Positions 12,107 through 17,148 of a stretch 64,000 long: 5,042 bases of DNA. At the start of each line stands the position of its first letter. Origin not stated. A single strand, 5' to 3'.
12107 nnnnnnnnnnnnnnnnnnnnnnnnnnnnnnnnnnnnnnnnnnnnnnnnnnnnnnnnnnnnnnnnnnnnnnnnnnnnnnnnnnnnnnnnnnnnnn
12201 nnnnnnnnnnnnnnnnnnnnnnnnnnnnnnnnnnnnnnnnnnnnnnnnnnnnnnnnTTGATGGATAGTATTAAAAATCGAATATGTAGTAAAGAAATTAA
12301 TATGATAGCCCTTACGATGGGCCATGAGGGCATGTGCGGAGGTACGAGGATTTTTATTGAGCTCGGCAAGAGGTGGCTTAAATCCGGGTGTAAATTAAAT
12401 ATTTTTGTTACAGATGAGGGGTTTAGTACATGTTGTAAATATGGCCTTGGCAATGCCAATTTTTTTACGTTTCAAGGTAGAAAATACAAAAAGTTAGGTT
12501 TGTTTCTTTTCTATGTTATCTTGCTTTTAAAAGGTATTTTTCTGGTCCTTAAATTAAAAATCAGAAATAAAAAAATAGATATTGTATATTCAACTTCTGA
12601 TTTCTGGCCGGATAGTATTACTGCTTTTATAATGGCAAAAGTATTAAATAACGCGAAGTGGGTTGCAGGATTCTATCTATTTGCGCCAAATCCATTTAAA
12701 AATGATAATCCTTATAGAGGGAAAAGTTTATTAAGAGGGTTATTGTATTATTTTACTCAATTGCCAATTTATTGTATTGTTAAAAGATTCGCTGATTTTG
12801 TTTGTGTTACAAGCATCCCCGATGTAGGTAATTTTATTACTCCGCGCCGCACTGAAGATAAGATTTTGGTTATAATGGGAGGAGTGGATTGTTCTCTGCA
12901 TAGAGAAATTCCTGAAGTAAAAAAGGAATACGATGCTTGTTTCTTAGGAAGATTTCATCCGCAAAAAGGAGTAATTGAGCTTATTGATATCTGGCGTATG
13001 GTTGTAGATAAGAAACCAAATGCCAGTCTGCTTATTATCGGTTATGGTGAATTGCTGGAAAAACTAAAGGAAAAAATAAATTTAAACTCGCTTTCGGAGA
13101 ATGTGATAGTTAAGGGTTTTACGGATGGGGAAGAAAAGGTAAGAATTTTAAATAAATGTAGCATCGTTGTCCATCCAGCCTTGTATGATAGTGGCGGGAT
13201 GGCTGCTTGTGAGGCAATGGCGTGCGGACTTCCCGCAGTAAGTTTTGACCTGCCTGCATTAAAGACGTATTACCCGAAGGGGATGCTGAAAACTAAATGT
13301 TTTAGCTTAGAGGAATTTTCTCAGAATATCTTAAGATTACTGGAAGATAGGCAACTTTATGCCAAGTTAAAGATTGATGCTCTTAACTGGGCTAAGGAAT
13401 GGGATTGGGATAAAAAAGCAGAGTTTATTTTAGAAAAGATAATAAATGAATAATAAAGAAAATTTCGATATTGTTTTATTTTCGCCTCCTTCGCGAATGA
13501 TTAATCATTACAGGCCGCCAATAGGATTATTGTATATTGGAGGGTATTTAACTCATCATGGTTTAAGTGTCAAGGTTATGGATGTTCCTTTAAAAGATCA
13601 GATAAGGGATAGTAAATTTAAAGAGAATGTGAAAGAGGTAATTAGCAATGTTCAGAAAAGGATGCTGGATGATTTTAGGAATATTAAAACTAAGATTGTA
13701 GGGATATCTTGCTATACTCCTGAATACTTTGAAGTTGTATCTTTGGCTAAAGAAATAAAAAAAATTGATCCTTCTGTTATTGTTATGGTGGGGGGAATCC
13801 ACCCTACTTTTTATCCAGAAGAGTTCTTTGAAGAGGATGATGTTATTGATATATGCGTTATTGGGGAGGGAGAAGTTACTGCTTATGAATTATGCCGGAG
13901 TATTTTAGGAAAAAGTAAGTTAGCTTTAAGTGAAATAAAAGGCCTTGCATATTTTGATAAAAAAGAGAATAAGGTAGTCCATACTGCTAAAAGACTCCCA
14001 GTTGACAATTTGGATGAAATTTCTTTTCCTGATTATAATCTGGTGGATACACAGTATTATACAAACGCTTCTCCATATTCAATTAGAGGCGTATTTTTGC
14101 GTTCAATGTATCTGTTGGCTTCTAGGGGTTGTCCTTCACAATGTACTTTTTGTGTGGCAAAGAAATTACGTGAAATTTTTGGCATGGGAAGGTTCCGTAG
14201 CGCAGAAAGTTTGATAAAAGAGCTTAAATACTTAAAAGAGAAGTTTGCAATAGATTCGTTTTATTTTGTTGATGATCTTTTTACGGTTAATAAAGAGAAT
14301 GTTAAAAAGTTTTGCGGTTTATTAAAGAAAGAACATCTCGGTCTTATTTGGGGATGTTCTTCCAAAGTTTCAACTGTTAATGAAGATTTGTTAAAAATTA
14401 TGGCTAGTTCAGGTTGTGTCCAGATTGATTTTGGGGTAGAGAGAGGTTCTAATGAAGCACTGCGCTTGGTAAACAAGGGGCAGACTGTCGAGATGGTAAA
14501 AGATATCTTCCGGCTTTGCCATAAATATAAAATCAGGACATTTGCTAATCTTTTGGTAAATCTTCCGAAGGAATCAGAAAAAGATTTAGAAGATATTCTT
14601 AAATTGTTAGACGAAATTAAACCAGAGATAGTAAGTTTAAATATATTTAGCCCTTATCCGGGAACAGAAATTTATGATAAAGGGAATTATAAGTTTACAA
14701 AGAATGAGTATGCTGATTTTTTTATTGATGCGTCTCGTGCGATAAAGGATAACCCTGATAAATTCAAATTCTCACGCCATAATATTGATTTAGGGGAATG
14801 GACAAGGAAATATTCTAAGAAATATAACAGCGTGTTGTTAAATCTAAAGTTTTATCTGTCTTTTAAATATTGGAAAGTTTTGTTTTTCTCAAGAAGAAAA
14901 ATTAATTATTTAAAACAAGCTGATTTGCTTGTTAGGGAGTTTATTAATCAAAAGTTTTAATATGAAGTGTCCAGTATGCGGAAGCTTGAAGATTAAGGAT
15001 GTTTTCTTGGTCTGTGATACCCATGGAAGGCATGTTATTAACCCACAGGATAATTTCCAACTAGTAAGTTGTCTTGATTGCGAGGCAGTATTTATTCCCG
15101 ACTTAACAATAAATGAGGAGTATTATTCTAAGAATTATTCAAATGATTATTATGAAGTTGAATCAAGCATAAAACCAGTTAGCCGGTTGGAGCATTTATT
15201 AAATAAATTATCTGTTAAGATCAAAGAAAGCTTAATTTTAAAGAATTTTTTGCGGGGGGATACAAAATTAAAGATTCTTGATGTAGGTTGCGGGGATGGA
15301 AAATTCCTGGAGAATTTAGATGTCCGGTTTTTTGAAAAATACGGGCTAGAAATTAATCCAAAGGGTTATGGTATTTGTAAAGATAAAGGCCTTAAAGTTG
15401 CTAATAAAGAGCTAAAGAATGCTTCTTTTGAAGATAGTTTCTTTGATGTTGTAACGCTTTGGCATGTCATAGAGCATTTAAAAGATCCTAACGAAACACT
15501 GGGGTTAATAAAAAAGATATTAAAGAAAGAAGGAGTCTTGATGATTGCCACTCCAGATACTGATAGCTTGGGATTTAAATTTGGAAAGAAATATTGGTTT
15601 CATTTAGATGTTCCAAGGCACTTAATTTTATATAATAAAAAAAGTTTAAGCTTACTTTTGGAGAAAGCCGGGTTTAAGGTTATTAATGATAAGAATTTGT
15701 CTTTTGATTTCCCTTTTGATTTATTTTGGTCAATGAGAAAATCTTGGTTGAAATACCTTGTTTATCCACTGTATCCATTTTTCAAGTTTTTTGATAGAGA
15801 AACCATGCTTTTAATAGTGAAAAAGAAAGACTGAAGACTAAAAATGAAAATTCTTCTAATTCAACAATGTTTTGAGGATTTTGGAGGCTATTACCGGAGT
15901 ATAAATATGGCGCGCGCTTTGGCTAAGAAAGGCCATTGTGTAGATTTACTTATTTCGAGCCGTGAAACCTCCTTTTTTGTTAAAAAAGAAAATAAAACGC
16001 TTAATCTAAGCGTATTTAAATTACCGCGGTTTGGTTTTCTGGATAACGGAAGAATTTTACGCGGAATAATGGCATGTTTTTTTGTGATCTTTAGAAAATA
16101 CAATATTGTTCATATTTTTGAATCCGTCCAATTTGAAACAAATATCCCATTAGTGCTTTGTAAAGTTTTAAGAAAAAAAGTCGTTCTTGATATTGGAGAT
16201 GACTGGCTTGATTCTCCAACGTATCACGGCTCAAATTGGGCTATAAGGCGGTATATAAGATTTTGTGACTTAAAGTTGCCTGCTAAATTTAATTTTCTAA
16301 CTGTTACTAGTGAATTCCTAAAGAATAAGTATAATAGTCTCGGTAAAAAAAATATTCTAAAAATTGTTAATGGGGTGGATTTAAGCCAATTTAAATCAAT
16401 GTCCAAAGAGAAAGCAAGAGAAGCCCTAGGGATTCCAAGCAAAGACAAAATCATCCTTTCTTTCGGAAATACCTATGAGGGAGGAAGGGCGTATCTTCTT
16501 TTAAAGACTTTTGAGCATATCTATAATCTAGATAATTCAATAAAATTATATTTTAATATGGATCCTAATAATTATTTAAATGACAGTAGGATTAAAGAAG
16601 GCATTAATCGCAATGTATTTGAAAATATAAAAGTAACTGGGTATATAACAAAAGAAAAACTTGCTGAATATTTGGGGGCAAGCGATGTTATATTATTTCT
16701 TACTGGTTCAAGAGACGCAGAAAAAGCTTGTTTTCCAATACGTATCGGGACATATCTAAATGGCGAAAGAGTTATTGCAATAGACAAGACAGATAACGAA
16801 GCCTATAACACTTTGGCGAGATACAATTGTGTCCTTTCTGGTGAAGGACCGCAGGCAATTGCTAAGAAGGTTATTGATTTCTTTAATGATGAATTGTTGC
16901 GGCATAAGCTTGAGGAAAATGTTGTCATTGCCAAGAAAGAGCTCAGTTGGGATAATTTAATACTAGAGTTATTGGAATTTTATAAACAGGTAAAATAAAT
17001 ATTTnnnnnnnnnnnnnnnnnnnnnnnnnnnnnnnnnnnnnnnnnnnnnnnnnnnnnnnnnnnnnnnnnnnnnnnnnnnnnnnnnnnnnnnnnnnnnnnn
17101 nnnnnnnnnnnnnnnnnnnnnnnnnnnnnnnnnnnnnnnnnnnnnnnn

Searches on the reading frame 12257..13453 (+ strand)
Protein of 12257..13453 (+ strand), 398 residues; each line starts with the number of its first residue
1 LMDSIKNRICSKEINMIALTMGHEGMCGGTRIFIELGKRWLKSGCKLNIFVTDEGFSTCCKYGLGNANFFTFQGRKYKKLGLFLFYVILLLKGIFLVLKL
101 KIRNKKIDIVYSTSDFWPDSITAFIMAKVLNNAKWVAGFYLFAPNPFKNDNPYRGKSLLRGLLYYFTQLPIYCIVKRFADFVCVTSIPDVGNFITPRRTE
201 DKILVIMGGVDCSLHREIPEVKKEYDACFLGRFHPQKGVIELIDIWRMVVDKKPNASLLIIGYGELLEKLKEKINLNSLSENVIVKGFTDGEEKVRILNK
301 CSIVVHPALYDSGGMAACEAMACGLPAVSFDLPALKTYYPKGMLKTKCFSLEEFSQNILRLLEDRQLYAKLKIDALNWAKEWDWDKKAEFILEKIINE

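Call 17: search_protein_families(library=pfam, proteins=[window:12257-13453:+], max_evalue=0.001)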
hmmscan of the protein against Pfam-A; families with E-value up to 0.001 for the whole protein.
window:12257-13453:+ (398 aa): 4 families
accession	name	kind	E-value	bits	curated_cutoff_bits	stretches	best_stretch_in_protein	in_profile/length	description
PF00534.26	Glycos_transf_1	-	6.1e-29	101.2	26.4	1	216-375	7-169/172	Glycosyl transferases group 1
PF13692.12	Glyco_trans_1_4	-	8e-24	84.9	27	1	227-364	4-142/142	Glycosyl transferases group 1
PF20706.3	GT4-conflict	-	1.7e-06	27.8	26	1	200-328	171-309/385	Family 4 Glycosyltransferase in conflict systems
PF13524.12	Glyco_trans_1_2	-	0.00086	19.7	25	0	267-392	6-143/144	Glycosyl transferase-like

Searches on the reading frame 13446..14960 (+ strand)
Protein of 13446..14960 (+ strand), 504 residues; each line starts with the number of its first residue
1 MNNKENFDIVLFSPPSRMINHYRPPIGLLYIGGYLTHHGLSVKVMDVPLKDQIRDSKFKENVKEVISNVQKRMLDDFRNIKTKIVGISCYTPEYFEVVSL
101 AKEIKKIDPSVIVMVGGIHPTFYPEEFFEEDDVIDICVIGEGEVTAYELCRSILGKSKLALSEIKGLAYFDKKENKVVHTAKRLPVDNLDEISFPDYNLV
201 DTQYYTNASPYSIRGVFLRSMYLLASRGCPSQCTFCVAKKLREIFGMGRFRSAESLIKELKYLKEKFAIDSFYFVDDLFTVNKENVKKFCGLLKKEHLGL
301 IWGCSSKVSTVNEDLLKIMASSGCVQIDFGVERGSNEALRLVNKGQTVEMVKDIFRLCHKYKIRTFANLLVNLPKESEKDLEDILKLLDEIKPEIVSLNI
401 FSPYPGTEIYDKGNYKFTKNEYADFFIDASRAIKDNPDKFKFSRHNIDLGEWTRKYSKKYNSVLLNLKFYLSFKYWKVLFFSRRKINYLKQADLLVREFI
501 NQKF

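Call 17: search_protein_families(library=pfam, proteins=[window:13446-14960:+], max_evalue=0.001)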
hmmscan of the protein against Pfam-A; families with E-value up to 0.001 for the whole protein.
window:13446-14960:+ (504 aa): 2 families
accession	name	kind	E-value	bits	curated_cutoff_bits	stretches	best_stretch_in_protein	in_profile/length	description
PF04055.27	Radical_SAM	-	1.4e-25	90.9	29.5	1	226-388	4-166/166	Radical SAM superfamily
PF02310.24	B12-binding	-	3.1e-21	75.9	32.1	1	24-149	13-120/121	B12 binding domain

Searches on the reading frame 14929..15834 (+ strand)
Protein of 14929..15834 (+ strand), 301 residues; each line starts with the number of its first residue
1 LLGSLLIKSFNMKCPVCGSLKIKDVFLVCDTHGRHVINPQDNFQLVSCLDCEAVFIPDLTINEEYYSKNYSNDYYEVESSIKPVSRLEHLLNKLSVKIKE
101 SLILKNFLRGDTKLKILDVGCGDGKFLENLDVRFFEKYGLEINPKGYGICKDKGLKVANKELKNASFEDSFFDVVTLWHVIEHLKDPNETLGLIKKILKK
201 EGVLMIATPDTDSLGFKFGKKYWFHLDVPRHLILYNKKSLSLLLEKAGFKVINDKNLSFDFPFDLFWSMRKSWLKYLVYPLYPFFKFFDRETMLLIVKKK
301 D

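Call 17: search_protein_families(library=pfam, proteins=[window:14929-15834:+], max_evalue=0.001)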
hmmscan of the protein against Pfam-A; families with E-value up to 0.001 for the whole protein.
window:14929-15834:+ (301 aa): 6 families
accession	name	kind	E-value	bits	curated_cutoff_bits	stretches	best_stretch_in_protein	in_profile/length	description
PF13489.12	Methyltransf_23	-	1.8e-27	96.5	27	1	101-252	11-162/164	Methyltransferase domain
PF08241.18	Methyltransf_11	-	1.8e-14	54.6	21.2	1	117-206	1-95/95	Methyltransferase domain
PF13847.12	Methyltransf_31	-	3.5e-11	43.4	27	1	113-211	4-114/145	Methyltransferase domain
PF07021.18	MetW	-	7.9e-11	42.4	21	1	115-200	16-104/193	Methionine biosynthesis protein MetW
PF13649.12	Methyltransf_25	-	3.7e-10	40.8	27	1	116-202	1-97/97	Methyltransferase domain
PF08242.18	Methyltransf_12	-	1.3e-09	39.1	30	1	117-204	1-98/98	Methyltransferase domain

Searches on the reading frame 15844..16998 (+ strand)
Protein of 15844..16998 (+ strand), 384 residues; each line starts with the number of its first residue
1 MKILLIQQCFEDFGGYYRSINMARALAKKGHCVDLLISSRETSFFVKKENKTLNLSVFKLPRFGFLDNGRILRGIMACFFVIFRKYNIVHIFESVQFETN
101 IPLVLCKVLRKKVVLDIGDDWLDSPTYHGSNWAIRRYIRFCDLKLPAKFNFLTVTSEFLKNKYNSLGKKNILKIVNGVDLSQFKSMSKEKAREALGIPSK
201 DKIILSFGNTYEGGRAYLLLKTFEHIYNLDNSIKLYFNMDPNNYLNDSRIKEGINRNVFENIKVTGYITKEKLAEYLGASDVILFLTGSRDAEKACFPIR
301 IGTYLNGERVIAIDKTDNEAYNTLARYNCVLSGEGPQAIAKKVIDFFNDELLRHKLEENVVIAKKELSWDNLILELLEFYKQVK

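Call 17: search_protein_families(library=pfam, proteins=[window:15844-16998:+], max_evalue=0.001)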
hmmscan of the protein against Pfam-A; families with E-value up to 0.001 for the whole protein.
window:15844-16998:+ (384 aa): 2 families
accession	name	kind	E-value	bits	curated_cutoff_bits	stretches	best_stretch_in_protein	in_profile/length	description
PF13439.12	Glyco_transf_4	-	1.4e-06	28.9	28.5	1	21-181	10-169/170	Glycosyltransferase Family 4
PF00534.26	Glycos_transf_1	-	7.5e-06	26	26.4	1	188-359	2-168/172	Glycosyl transferases group 1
